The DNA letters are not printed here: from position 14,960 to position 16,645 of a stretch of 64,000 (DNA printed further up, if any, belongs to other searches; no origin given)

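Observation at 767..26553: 26-kb glycerol/polyol-to-pentose-phosphate super-locus: five FGGY kinases, three kinds of glycerol-phosphate dehydrogenase, no araA and no sugar transporter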

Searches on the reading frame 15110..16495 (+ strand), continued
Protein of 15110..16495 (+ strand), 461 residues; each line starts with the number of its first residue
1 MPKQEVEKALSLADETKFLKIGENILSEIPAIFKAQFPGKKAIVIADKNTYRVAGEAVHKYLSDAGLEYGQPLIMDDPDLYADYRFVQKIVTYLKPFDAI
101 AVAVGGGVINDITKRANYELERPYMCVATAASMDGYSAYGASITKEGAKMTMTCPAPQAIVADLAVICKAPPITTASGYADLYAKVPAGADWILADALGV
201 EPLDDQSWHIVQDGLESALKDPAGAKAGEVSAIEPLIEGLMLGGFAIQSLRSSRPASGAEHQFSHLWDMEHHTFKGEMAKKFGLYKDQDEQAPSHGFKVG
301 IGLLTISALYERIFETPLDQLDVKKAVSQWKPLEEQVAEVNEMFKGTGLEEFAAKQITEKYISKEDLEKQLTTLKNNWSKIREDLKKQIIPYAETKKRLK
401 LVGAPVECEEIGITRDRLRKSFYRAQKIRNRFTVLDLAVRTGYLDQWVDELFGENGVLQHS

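Call 36: find_encoding_contigs(protein=P0013, flank=10000, max_places=1)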
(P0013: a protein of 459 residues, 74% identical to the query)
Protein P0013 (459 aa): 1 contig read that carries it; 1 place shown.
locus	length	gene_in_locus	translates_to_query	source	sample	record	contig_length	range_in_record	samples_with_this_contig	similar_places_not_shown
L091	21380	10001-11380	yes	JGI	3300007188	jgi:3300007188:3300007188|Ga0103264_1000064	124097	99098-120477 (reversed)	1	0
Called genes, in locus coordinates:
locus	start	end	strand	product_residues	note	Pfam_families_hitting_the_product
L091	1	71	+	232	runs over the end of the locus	PF03099:BPL_LplA_LipB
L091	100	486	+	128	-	PF04241:DUF423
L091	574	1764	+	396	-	PF08442:ATP-grasp_2, PF13549:ATP-grasp_5, PF24948:Citrate_synth_N, PF00549:Ligase_CoA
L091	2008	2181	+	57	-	PF04023:FeoA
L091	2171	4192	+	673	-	PF01926:MMR_HSR1, PF02421:FeoB_N, PF07670:Gate, PF07664:FeoB_C, PF07670:Gate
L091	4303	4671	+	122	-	PF08534:Redoxin (faint), PF00085:Thioredoxin, PF13899:Thioredoxin_7 (weak), PF13098:Thioredoxin_2, PF13905:Thioredoxin_8 (faint)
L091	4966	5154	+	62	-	PF18050:Cyclophil_like2 (weak)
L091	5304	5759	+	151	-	-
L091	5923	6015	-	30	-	-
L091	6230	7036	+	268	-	-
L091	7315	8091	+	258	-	-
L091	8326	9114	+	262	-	PF00230:MIP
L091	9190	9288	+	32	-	-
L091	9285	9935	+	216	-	PF00923:TAL_FSA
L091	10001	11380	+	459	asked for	PF13685:Fe-ADH_2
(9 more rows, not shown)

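Call 37: find_encoding_contigs(protein=P0028, flank=10000, max_places=1)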
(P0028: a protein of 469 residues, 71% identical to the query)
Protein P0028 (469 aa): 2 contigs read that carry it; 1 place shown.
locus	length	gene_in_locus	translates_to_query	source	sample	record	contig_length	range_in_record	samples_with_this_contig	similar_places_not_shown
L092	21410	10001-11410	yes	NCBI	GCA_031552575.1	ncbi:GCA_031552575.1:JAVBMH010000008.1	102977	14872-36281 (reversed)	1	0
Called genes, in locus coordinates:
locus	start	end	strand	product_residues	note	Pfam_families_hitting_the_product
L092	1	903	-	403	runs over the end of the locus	-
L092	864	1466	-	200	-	-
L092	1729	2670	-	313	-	PF03601:Cons_hypoth698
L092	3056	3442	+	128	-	PF17642:TssD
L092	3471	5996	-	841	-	PF00690:Cation_ATPase_N, PF00122:E1-E2_ATPase, PF08282:Hydrolase_3 (faint), PF00702:Hydrolase, PF13246:Cation_ATPase, PF00689:Cation_ATPase_C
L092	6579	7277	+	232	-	PF01509:TruB_N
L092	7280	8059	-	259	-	PF08220:HTH_DeoR, PF08279:HTH_11 (weak), PF00455:DeoRC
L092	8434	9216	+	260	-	PF00230:MIP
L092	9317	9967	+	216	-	PF00923:TAL_FSA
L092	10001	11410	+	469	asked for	PF13685:Fe-ADH_2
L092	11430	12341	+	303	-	PF00702:Hydrolase, PF13344:Hydrolase_6, PF13419:HAD_2 (weak), PF09419:PGP_phosphatase, PF13242:Hydrolase_like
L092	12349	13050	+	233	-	PF00596:Aldolase_II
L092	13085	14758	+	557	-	PF00370:FGGY_N (weak), PF02782:FGGY_C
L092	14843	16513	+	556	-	PF00370:FGGY_N, PF02782:FGGY_C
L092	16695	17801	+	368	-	PF01210:NAD_Gly3P_dh_N, PF07479:NAD_Gly3P_dh_C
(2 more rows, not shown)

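Call 39: search_protein_families(library=ncbifam, proteins=[L034:11317-12624:+, L024:11555-13042:+, L043:11343-12839:+, L034:7394-8965:+, L034:9000-9911:+, L034:12605-13477:+, L035:8742-9986:+], max_evalue=0.00001)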
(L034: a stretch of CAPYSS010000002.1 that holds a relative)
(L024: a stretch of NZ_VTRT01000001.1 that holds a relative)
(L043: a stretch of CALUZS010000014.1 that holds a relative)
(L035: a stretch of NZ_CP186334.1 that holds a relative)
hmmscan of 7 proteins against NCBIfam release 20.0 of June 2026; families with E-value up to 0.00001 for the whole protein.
L034:11317-12624:+ (435 aa): 19 families
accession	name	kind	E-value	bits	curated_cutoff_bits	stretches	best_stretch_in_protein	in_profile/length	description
TIGR00881.1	2A0104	subfamily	4.6e-109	364.9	407.75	1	37-405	2-377/379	phosphoglycerate transporter protein PgtP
NF008661.1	PRK11663.1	subfamily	3.8e-100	335.9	564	1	17-420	17-423/439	MFS transporter family glucose-6-phosphate receptor UhpC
TIGR00712.1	glpT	equivalog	1.7e-91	307.5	632.55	1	21-425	20-435/440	glycerol-3-phosphate transporter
NF008433.0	PRK11273.1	equivalog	3.7e-88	296.6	748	1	21-423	20-433/452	glycerol-3-phosphate transporter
NF047787.1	PhglyTportPgtP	equivalog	1.4e-55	188.8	750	1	19-422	18-433/451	phosphoglycerate transporter PgtP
NF007107.1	PRK09556.1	equivalog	3.3e-53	181.3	497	1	30-416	30-429/469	hexose-6-phosphate:phosphate antiporter UhpT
TIGR00893.1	2A0114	subfamily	2.4e-36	125.5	395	1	37-422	1-399/399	D-galactonate transporter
TIGR00895.1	2A0115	subfamily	2.3e-15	56.4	418.55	1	27-397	14-397/398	aromatic acid/H+ symport family MFS transporter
NF002982.0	PRK03699.1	equivalog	1.8e-11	43.8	221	1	69-419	47-376/395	MFS transporter TsgA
NF038246.1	bile_salt_MFS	equivalog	8.2e-10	38.1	400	1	33-423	8-402/408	conjugated bile salt MFS transporter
NF049980.1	SfMCT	equivalog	2.7e-09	36.2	320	1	48-351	20-315/378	L-lactate MFS transporter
NF053517.1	HbztTptrPcaK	equivalog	4.9e-09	35.7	770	1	247-419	255-423/437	4-hydroxybenzoate transporter PcaK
TIGR00880.1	2_A_01_02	superfamily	1.1e-08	35.3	131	1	77-207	6-141/141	multidrug resistance protein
TIGR02332.1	HpaX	equivalog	1.4e-08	34.4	615.4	1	29-307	7-306/412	4-hydroxyphenylacetate permease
NF000025.1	MFS_efflux_tcmA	exception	1.5e-08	33.9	999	1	17-198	13-195/538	tetracenomycin C efflux MFS transporter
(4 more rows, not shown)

L024:11555-13042:+ (495 aa): 13 families
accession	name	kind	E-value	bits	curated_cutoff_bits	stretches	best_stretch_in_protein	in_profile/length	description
TIGR00881.1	2A0104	subfamily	3.2e-90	302.9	407.75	2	229-453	143-373/379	phosphoglycerate transporter protein PgtP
TIGR00712.1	glpT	equivalog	7.5e-83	279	632.55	1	12-486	16-437/440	glycerol-3-phosphate transporter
NF008433.0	PRK11273.1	equivalog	1.7e-81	274.6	748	2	231-486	182-438/452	glycerol-3-phosphate transporter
NF008661.1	PRK11663.1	subfamily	5.4e-78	263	564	2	229-467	178-414/439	MFS transporter family glucose-6-phosphate receptor UhpC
NF007107.1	PRK09556.1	equivalog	1.4e-49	169.3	497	2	239-482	195-448/469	hexose-6-phosphate:phosphate antiporter UhpT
NF047787.1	PhglyTportPgtP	equivalog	1.2e-47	162.8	750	2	4-197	8-183/451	phosphoglycerate transporter PgtP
TIGR00893.1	2A0114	subfamily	1.2e-28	100.1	395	1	32-475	1-396/399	D-galactonate transporter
TIGR00895.1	2A0115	subfamily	6.4e-12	45.1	418.55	1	278-450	235-398/398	aromatic acid/H+ symport family MFS transporter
TIGR00894.1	2A0114euk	subfamily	9.5e-12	44.2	626.45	1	229-489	194-455/465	Na(+)-dependent inorganic phosphate cotransporter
NF038246.1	bile_salt_MFS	equivalog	1.6e-10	40.4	400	1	27-480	7-405/408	conjugated bile salt MFS transporter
TIGR00886.1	2A0108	subfamily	4.8e-09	35.8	311.7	1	25-435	1-364/368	NarK family nitrate/nitrite MFS transporter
TIGR00897.2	2A0118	subfamily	5.1e-06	25.7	375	0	238-445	169-366/401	RbtT/DalT/CsbX family MFS transporter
NF049980.1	SfMCT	equivalog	5.6e-06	25.3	320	1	238-406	158-317/378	L-lactate MFS transporter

L043:11343-12839:+ (498 aa): 12 families
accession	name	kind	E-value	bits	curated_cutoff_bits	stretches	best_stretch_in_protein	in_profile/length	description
TIGR00881.1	2A0104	subfamily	6.2e-91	305.2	407.75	2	220-450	139-372/379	phosphoglycerate transporter protein PgtP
TIGR00712.1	glpT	equivalog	3.5e-87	293.3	632.55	1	12-484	21-437/440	glycerol-3-phosphate transporter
NF008661.1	PRK11663.1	subfamily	7.3e-83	279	564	2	220-483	174-432/439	MFS transporter family glucose-6-phosphate receptor UhpC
NF008433.0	PRK11273.1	equivalog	1.5e-82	278.2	748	2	200-486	160-440/452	glycerol-3-phosphate transporter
NF007107.1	PRK09556.1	equivalog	3.8e-51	174.5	497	2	229-480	190-448/469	hexose-6-phosphate:phosphate antiporter UhpT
NF047787.1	PhglyTportPgtP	equivalog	3e-48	164.7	750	2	12-192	21-183/451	phosphoglycerate transporter PgtP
TIGR00893.1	2A0114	subfamily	1.9e-28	99.5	395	1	28-480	2-397/399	D-galactonate transporter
TIGR00894.1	2A0114euk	subfamily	3.3e-12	45.7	626.45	1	226-496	192-464/465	Na(+)-dependent inorganic phosphate cotransporter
TIGR00895.1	2A0115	subfamily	5.4e-12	45.3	418.55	1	266-445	225-395/398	aromatic acid/H+ symport family MFS transporter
TIGR00886.1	2A0108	subfamily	1.3e-10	40.9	311.7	1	20-433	1-364/368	NarK family nitrate/nitrite MFS transporter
NF049980.1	SfMCT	equivalog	1.1e-07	30.9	320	0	38-112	20-94/378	L-lactate MFS transporter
NF038246.1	bile_salt_MFS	equivalog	1e-06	27.9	400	0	22-480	7-402/408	conjugated bile salt MFS transporter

L034:7394-8965:+ (523 aa): 25 families
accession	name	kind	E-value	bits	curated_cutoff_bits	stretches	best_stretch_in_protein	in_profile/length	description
NF008899.0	PRK12266.1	equivalog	8.2e-85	285.2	360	1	16-482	6-487/508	glycerol-3-phosphate dehydrogenase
NF033461.1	glycerol3P_ox_1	equivalog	1e-82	278.3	840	1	6-341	10-351/607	type 1 glycerol-3-phosphate oxidase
NF009906.0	PRK13369.1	equivalog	1.1e-80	271.5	352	1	16-483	6-487/502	glycerol-3-phosphate dehydrogenase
TIGR03377.1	glycerol3P_GlpA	equivalog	1.7e-50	172.1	552.8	1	18-476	1-455/530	anaerobic glycerol-3-phosphate dehydrogenase subunit GlpA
NF008313.0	PRK11101.1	equivalog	1.5e-42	145.9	425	1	15-475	7-464/548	anaerobic glycerol-3-phosphate dehydrogenase subunit A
NF004789.0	PRK06134.1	subfamily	1.4e-10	40.3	747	1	12-59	8-55/581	FAD-dependent oxidoreductase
NF053717.1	VnlPnlRedVprA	equivalog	2e-10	40.1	600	0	171-237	136-202/481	vinyl phenol reductase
NF050086.1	pipecolate_AmaA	exception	5.9e-10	38.4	600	1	9-67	18-76/425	L-pipecolate oxidase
NF009476.0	PRK12839.1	equivalog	1.2e-09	36.8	940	1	14-73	6-65/572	FAD-dependent oxidoreductase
NF005508.0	PRK07121.1-1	equivalog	1.6e-09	36.9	537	1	8-72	12-71/497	FAD-binding protein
NF005511.0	PRK07121.1-4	equivalog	1.4e-08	33.7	466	1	11-65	15-68/553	FAD-binding protein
NF005510.0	PRK07121.1-3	subfamily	2.4e-08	33.2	481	1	8-59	14-65/492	FAD-binding protein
TIGR01372.1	soxA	subfamily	2.6e-08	32.2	1164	1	15-64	167-216/996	sarcosine oxidase subunit alpha family protein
NF053677.1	Desat2ChcC2Cyan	equivalog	5.3e-08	31.7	900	1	17-74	1-60/558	4-oxocyclohex-2-ene-1-carboxylate 5-dehydrogenase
NF009477.0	PRK12843.1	equivalog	6.2e-08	31.5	758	1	11-59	11-59/578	FAD-dependent oxidoreductase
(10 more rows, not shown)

L034:9000-9911:+ (303 aa): 2 families
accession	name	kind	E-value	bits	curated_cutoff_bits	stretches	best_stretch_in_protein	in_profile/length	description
NF053857.1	LysphglycPlipDStph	equivalog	8.6e-19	68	450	1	34-196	23-200/305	lysophosphatidylglycerol phospholipase D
NF006989.0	PRK09454.1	equivalog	5.4e-15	55.4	264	1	61-159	14-112/251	glycerophosphodiester phosphodiesterase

L034:12605-13477:+ (290 aa): 15 families
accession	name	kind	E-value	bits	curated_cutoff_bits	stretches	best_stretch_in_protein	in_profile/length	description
NF053752.1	TK1734_fam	exception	4.5e-42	144.1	475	1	27-283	3-259/260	2-phosphoglycolate phosphatase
TIGR01452.1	PGP_euk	subfamily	1.6e-41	142.6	201.95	1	24-269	2-263/279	phosphoglycolate/pyridoxal phosphate family phosphatase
TIGR01457.1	HAD-SF-IIA-hyp2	hypoth_equivalog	8.5e-40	136.8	247.65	1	28-278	5-248/249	TIGR01457 family HAD-type hydrolase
NF007762.0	PRK10444.1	equivalog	2.7e-37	128.7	368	1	24-275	3-243/250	HAD-IIA family hydrolase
TIGR01460.1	HAD-SF-IIA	subfamily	3e-36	125.5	100.15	1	27-255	1-246/246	HAD-IIA family hydrolase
TIGR01458.1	HAD-SF-IIA-hyp3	hypoth_equivalog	2e-17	63.4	175.95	1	25-279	2-250/257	TIGR01458 family HAD-type hydrolase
TIGR01459.1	HAD-SF-IIA-hyp4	hypoth_equivalog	4.3e-12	46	103.75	1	25-253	9-241/242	TIGR01459 family HAD-type hydrolase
NF009695.0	PRK13222.1-2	equivalog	3.7e-10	39.7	225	1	208-284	150-223/226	phosphoglycolate phosphatase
TIGR01668.1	YqeG_hyp_ppase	hypoth_equivalog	5e-09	35.9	89.1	1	208-257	91-140/170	YqeG family HAD IIIA-type phosphatase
TIGR01662.1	HAD-SF-IIIA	subfamily_domain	4.8e-08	33.2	44.6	1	206-253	91-139/141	HAD-IIIA family hydrolase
NF009697.0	PRK13222.1-4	equivalog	8.9e-08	31.7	327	0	202-283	144-222/232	phosphoglycolate phosphatase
NF005264.0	PRK06769.1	equivalog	1.3e-07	31.6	217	0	207-257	92-141/175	HAD-IIIA family hydrolase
NF006506.0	PRK08942.1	equivalog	2.1e-07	30.6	178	1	208-284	103-178/182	D-glycero-beta-D-manno-heptose 1,7-bisphosphate 7-phosphatase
TIGR02253.1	CTE7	subfamily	2.9e-07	30.5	169.75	1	204-279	146-220/221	TIGR02253 family HAD-type hydrolase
NF009694.0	PRK13222.1-1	equivalog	2e-06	27.3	415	0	202-287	161-243/252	phosphoglycolate phosphatase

L035:8742-9986:+ (414 aa): 3 families
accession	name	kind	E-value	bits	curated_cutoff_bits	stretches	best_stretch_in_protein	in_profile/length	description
TIGR00897.2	2A0118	subfamily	3.1e-167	556.6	375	1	11-403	2-401/401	RbtT/DalT/CsbX family MFS transporter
TIGR00900.1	2A0121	subfamily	6.9e-14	52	319.6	1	269-409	44-184/364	H+ Antiporter protein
TIGR00880.1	2_A_01_02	superfamily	1.5e-07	31.7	131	0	271-402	10-137/141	multidrug resistance protein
